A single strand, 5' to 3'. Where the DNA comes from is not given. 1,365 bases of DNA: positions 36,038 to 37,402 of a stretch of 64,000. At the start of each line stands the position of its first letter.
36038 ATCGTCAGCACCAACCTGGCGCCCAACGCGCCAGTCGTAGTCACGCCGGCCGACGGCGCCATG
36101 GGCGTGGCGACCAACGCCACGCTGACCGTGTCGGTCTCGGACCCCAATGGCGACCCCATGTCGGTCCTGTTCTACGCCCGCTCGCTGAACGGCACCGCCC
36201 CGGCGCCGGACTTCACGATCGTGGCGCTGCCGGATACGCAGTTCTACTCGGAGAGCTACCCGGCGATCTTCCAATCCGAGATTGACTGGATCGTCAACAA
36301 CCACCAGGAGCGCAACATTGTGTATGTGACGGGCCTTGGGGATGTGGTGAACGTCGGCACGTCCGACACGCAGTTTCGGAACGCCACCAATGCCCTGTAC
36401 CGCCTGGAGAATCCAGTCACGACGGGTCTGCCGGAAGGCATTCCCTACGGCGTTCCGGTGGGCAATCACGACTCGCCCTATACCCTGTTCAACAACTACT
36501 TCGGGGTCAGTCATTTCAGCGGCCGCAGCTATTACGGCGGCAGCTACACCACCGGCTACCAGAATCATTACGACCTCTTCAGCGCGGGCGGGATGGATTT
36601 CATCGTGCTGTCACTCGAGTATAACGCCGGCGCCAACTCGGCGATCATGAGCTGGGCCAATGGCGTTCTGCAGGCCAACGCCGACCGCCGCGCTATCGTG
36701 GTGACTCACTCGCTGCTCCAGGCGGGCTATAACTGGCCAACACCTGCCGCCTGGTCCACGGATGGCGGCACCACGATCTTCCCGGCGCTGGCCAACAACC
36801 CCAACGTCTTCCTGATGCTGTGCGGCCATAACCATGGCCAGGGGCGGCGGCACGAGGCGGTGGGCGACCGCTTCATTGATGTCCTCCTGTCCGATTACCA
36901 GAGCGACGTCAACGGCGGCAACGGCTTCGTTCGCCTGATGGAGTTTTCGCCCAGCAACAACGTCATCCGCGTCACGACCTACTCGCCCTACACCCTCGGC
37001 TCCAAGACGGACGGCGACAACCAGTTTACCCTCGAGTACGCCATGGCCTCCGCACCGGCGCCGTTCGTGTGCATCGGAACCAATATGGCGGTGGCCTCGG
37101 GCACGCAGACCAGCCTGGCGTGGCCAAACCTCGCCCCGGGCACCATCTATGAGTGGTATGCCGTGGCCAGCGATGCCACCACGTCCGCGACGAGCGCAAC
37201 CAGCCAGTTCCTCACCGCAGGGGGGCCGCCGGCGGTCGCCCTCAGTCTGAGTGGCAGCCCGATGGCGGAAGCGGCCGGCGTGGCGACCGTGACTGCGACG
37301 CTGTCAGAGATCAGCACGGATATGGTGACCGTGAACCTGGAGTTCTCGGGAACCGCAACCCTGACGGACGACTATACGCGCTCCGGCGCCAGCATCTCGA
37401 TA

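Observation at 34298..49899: Tandem pair of ~2,500-aa secreted mosaic proteins built around phosphoesterase domains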

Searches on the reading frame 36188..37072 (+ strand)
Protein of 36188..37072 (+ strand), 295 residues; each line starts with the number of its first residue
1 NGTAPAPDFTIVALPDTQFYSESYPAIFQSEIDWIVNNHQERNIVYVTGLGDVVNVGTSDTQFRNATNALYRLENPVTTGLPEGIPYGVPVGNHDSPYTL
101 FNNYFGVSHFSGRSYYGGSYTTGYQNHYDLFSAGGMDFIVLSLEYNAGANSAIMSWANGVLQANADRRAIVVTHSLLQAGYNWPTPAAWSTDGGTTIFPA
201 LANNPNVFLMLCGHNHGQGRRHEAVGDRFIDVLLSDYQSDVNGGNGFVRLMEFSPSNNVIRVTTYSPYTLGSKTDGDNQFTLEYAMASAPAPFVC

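Call 9: search_protein_families(library=pfam, proteins=[window:36188-37072:+], max_evalue=1)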
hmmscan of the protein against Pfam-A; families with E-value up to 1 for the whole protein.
window:36188-37072:+ (295 aa): 1 family
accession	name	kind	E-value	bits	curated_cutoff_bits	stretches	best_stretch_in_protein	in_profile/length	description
PF17391.7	Urocanase_N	-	0.0096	16.2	23.2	1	26-126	21-117/127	Urocanase N-terminal domain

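Call 11: search_solved_structures(query=window:36188-37072:+, max_evalue=10, show_alignments=2)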
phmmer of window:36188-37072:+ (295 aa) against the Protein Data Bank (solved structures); distinct sequences matched with E-value up to 10: 5.
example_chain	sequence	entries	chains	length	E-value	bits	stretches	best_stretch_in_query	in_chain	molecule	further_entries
4lty_C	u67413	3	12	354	0.1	15.1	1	18-101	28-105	Exonuclease subunit SbcD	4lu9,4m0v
6s6v_A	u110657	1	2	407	0.13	14.7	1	18-101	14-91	Nuclease SbcCD subunit D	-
2nxf_A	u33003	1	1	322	0.28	13.7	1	143-230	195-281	Putative dimetal phosphatase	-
7yzo_A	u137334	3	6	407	1.1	11.8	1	18-70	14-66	Nuclease SbcCD subunit D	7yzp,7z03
6s85_A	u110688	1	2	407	1.2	11.5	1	18-69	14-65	Nuclease SbcCD subunit D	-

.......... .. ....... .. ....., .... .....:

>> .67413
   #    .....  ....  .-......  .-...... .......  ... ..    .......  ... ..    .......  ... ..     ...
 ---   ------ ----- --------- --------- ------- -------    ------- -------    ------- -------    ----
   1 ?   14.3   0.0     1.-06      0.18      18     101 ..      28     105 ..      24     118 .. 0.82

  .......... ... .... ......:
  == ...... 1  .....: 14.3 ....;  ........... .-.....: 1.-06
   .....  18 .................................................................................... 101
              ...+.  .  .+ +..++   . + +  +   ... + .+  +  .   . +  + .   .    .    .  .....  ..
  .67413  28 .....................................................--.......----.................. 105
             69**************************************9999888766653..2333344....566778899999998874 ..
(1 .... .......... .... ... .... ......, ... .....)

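Call 14: find_homologous_proteins(query=window:36188-37072:+, max_evalue=0.001)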
Query window:36188-37072:+ (295 aa): 714 proteins with E <= 0.001 among 1244 candidates; the best 120 are listed.
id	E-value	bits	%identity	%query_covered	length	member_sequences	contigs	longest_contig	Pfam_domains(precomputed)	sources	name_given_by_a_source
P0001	1.4e-131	456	69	99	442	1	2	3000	-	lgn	-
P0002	1.1e-126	440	67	99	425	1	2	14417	-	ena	-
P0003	2.1e-105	370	60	99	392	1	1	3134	-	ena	-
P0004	1.5e-103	364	60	96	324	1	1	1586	PF00149.34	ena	-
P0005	7.8e-103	362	58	97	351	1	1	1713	PF00149.34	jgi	jgi:hypothetical protein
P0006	8.0e-102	359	57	98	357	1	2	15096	PF00149.34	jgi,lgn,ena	-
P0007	1.9e-101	357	60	96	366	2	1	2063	-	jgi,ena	-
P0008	2.0e-101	357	59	96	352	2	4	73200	-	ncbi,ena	-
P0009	8.5e-101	355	59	96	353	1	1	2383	PF00149.34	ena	-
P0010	2.5e-100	354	55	99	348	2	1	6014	PF00149.34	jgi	-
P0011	4.1e-100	353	59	96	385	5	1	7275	-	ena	-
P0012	7.3e-100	352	57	96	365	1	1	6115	-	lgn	-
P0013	1.0e-99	352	57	95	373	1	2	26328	PF00149.34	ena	-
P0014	3.1e-98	347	58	96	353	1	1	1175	-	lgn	-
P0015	7.8e-98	346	57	97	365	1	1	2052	-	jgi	jgi:hypothetical protein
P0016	1.2e-97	345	57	96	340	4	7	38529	PF00149.34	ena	-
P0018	2.8e-97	344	58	96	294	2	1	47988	PF00149.34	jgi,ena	-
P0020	3.3e-96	340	56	97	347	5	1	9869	PF00149.34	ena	-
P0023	1.4e-95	338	56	94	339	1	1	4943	PF00149.34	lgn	-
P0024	1.4e-95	338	55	96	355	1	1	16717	PF00149.34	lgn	-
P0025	1.4e-95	338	55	98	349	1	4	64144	PF00149.34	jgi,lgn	-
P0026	2.5e-95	337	56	96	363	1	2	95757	PF00149.34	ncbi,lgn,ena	-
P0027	8.6e-95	336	56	97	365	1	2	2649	PF00149.34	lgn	-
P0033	3.2e-94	334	55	96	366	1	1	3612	PF00149.34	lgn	-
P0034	3.7e-94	333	55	96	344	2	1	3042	PF00149.34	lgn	-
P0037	1.2e-93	332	55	96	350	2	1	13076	PF00149.34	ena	-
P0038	2.0e-93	331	54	95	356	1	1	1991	PF00149.34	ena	-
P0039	3.2e-93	330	55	97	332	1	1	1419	PF00149.34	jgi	jgi:hypothetical protein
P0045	1.7e-92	328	55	94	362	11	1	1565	PF00149.34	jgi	jgi:hypothetical protein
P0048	8.2e-92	326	54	94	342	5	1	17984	PF00149.34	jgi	jgi:hypothetical protein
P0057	2.2e-88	315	53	98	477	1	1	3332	PF00149.34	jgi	jgi:hypothetical protein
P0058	1.4e-87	312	51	94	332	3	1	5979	PF00149.34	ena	-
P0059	1.5e-87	312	53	97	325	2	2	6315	PF00149.34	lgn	-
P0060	1.8e-86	308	51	97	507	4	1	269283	PF00149.34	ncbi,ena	-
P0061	3.3e-86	307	52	96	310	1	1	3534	PF00149.34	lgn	-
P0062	4.5e-86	307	52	96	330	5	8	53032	PF00149.34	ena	-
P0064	2.2e-85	305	52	96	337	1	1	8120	PF00149.34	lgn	-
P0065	2.7e-85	304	52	95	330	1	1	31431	PF00149.34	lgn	-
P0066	2.9e-85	304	51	96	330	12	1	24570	PF00149.34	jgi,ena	-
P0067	5.5e-85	303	53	97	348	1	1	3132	PF00149.34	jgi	jgi:hypothetical protein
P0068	1.4e-84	302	51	96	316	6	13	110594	PF00149.34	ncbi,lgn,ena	-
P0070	2.4e-84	301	50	98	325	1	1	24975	PF00149.34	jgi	jgi:hypothetical protein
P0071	3.0e-84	301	52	98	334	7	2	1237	PF00149.34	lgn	-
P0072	4.8e-84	300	51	97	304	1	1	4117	PF00149.34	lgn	-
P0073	7.3e-84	300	51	96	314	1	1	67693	PF00149.34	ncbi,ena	ncbi:MAG: metallophosphoesterase [Verrucomicrobiota bacterium]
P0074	8.3e-84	299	51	96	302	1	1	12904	PF00149.34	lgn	-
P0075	8.9e-84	299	52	96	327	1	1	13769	PF00149.34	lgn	-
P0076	1.1e-83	299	51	95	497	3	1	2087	PF00149.34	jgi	jgi:hypothetical protein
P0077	1.3e-83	299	52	95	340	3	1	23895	PF00149.34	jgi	-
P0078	1.9e-83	298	53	97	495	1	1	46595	PF00149.34,PF00041.28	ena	-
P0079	1.9e-83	298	52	96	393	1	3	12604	PF00149.34,PF18998.7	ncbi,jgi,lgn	-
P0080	2.2e-83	298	51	98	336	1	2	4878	PF00149.34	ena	-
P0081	3.3e-83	298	51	98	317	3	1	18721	PF00149.34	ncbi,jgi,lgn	jgi:hypothetical protein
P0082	4.1e-83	297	50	97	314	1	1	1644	PF00149.34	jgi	jgi:hypothetical protein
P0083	4.4e-83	297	52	98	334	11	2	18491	PF00149.34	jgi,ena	jgi:predicted MPP superfamily phosphohydrolase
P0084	7.3e-83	296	52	98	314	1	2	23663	PF00149.34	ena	-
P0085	2.5e-82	295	51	98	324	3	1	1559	PF00149.34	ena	-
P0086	3.5e-82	294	52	98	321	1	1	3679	PF00149.34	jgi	jgi:3',5'-cyclic AMP phosphodiesterase CpdA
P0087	4.9e-82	294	52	96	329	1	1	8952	PF00149.34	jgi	jgi:hypothetical protein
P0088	3.1e-81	291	49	97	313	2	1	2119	PF00149.34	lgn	-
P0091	4.6e-81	290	49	98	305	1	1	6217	PF00149.34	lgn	-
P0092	5.5e-81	290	51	97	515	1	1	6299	PF00149.34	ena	-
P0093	6.0e-81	290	49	98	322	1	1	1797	PF00149.34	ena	-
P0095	2.3e-80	288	49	96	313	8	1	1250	PF00149.34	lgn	-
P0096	2.8e-80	288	49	98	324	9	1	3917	PF00149.34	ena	-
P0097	3.3e-80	288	51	96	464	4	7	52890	PF00149.34,PF18998.7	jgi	jgi:hypothetical protein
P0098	3.6e-80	288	51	98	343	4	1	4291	PF00149.34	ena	-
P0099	3.7e-80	287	52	95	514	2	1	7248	PF00149.34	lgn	-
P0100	3.8e-80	287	48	97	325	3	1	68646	PF00149.34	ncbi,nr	ncbi:MAG TPA: metallophosphoesterase [Dongiaceae bacterium]|nr:metallophosphoesterase [Dongiaceae ba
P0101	4.1e-80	287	51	99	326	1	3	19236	PF00149.34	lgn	-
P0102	5.0e-80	287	49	96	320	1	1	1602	PF00149.34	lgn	-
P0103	1.0e-79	286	49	99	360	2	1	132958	PF00149.34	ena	-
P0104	1.2e-79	286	50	95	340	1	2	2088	PF00149.34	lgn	-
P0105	1.3e-79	286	50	96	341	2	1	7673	PF00149.34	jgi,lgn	jgi:3',5'-cyclic AMP phosphodiesterase CpdA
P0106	1.5e-79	286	50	95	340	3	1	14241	PF00149.34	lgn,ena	-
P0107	2.5e-79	285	50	97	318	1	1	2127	PF00149.34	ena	-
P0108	3.3e-79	284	50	95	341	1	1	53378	PF00149.34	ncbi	ncbi:MAG: metallophosphoesterase [Anaerolineae bacterium]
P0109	3.4e-79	284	51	96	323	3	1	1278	PF00149.34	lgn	-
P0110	4.2e-79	284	49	97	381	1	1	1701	PF00149.34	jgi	jgi:hypothetical protein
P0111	7.8e-79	283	49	98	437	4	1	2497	PF00149.34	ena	-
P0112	9.6e-79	283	54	89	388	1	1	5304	PF00149.34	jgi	jgi:hypothetical protein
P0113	9.7e-79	283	50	95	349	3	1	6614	PF00149.34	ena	-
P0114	9.7e-79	283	51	96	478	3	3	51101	PF00149.34,PF18998.7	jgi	jgi:hypothetical protein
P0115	1.3e-78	282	48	96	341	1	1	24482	PF00149.34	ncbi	-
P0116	1.5e-78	282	50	95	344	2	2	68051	PF00149.34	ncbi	ncbi:MAG: metallophosphoesterase [Anaerolineae bacterium]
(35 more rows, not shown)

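Call 16: search_solved_structures(query=A1, max_evalue=1, show_alignments=3)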
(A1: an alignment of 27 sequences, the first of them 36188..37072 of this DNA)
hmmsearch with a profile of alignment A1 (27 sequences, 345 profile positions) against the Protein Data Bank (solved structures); distinct sequences matched with E-value up to 1: 2.
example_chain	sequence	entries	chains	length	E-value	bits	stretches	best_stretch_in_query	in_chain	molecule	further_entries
2nxf_A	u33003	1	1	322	0.0045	18.9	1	187-272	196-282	Putative dimetal phosphatase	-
2jsn_A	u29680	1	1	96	0.59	12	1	201-247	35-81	Trafficking protein particle complex subunit 4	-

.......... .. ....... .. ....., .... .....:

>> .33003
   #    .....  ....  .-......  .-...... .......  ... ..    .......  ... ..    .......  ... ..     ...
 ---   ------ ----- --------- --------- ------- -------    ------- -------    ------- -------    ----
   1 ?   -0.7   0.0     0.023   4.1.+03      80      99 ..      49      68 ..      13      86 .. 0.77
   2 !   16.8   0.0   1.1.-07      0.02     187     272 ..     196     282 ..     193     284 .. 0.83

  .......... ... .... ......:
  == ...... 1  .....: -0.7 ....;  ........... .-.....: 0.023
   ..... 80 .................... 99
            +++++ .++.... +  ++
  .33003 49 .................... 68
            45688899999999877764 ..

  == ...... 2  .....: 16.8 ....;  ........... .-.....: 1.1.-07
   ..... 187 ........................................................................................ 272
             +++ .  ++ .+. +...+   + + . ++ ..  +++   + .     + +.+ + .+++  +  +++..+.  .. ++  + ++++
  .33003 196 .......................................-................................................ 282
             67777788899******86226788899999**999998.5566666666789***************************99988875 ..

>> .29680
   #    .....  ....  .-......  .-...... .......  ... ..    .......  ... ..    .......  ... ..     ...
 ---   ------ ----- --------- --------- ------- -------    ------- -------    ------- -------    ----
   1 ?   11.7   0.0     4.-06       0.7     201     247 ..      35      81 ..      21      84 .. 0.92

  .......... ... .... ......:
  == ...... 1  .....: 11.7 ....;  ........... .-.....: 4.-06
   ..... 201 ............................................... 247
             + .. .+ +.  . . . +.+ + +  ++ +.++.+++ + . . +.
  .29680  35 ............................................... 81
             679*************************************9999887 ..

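Call 69: find_encoding_contigs(protein=P0026, flank=7000, max_places=2)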
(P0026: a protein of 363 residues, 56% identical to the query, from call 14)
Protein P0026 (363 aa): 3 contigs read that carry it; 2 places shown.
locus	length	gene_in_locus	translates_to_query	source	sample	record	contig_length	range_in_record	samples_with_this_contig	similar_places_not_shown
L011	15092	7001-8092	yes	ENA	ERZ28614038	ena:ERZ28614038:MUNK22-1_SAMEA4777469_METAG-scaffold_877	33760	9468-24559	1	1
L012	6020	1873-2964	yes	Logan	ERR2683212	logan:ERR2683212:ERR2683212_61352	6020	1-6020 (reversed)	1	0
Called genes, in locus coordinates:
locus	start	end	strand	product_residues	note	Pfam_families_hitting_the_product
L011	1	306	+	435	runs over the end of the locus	PF13490:zf-HC2, PF13243:SQHop_cyclase_C (weak)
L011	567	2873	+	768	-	PF09371:Tex_N, PF22706:Tex_central_region, PF14639:YqgF, PF16921:Tex_YqgF, PF12836:HHH_3, PF17674:HHH_9, PF00575:S1, PF23459:S1_RRP5, +1 more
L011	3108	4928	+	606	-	PF02518:HATPase_c, PF00204:DNA_gyraseB, PF01751:Toprim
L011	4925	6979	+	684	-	PF00521:DNA_topoisoIV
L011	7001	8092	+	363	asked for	PF00149:Metallophos (faint)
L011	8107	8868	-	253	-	PF01784:DUF34_NIF3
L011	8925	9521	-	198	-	PF13428:TPR_14 (faint)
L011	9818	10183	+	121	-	PF08308:PEGA (weak)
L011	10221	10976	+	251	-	PF02146:SIR2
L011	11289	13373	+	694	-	-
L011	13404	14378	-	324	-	PF00849:PseudoU_synth_2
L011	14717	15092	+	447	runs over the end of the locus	PF03747:ADP_ribosyl_GH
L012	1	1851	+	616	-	?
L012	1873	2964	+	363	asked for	PF00149:Metallophos (faint)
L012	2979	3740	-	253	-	PF01784:DUF34_NIF3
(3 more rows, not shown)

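Call 70: find_encoding_contigs(protein=P0068, flank=7000, max_places=2)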
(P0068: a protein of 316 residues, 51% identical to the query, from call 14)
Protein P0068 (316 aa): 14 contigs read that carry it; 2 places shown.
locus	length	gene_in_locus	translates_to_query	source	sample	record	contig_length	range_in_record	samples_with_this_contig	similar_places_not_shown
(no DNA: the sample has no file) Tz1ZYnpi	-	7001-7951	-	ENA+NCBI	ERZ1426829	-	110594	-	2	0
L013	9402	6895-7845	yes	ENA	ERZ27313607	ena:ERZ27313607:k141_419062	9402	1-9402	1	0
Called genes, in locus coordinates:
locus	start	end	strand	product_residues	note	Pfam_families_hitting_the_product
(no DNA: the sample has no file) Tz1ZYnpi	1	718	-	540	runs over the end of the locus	PF06418:CTP_synth_N, PF00117:GATase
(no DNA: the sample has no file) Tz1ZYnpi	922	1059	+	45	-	PF00468:Ribosomal_L34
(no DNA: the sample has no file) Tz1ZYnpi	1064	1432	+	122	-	PF00825:Ribonuclease_P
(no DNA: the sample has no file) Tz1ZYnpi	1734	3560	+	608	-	PF14849:YidC_periplas, PF02096:60KD_IMP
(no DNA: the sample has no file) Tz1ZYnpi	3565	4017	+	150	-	PF13083:KH_KhpA-B, PF01424:R3H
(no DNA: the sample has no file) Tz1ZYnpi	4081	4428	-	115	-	-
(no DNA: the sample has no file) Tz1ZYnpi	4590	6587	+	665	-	PF04851:ResIII (weak), PF00270:DEAD, PF00271:Helicase_C, PF25399:DeaD_dimer, PF03880:DbpA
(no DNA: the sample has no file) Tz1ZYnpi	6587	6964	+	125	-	-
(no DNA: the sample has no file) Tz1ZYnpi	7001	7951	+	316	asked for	PF00149:Metallophos (weak)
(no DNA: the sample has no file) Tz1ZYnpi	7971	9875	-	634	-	PF00005:ABC_tran, PF02463:SMC_N (faint), PF13175:AAA_15 (faint), PF13476:AAA_23 (faint), PF13304:AAA_21 (weak), PF12848:ABC_tran_Xtn (weak), PF00005:ABC_tran, PF16326:ABC_tran_CTD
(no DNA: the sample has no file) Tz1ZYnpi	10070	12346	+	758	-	PF09371:Tex_N, PF22706:Tex_central_region, PF16921:Tex_YqgF, PF14635:HHH_7, PF12836:HHH_3, PF17674:HHH_9, PF00575:S1, PF23459:S1_RRP5, +1 more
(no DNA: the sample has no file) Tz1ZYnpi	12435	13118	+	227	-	-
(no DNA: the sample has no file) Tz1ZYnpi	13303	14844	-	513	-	PF00117:GATase, PF07722:Peptidase_C26, PF02540:NAD_synthase, PF03054:tRNA_Me_trans (faint), PF00958:GMP_synt_C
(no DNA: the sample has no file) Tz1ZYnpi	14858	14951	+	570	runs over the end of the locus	PF13231:PMT_2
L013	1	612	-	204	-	?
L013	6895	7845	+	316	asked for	PF00149:Metallophos (weak)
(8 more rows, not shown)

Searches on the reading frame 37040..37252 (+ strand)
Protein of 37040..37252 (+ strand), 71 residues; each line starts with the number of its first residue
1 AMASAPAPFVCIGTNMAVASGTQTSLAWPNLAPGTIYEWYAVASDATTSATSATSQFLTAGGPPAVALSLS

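Call 9: search_protein_families(library=pfam, proteins=[window:37040-37252:+], max_evalue=1)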
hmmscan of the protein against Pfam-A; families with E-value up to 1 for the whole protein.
window:37040-37252:+ (71 aa): 1 family
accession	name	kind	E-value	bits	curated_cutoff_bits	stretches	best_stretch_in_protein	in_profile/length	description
PF19081.6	Ig_7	-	0.00045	20.9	27.3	1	8-55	4-49/84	Ig-like domain CHU_C associated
